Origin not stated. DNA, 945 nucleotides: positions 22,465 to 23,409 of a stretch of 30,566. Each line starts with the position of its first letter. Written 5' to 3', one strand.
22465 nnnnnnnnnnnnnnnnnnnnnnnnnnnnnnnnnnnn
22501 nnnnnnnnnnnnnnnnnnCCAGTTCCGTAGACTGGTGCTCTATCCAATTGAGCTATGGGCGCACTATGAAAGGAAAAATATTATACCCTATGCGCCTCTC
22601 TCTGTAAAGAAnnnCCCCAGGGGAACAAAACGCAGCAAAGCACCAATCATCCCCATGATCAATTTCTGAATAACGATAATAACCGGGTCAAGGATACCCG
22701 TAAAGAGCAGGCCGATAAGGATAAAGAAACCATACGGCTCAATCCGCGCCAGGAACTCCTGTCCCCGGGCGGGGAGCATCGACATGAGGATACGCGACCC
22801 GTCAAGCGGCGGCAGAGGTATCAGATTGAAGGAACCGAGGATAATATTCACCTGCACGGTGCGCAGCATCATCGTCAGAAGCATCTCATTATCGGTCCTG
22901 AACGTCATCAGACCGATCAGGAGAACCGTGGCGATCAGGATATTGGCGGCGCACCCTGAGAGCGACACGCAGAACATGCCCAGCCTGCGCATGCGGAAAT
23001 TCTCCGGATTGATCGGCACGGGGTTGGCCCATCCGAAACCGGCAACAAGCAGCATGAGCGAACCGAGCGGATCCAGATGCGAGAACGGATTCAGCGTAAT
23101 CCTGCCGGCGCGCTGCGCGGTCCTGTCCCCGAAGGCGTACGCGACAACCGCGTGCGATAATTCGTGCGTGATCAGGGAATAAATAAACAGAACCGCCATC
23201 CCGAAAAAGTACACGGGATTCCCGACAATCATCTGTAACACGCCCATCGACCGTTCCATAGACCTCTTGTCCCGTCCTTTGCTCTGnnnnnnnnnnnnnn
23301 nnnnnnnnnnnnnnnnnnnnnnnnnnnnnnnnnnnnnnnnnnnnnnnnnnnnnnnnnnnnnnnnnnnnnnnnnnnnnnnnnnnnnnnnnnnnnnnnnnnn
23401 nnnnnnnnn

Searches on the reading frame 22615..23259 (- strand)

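Call 16: search_protein_families(library=pfam, proteins=[window:22615-23259:-], max_evalue=0.01)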
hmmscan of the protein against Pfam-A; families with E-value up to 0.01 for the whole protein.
window:22615-23259:- (215 aa): 1 family
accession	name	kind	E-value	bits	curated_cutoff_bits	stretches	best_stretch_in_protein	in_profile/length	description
PF02163.28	Peptidase_M50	-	3.7e-11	43.2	27.2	1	129-184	161-217/221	Peptidase family M50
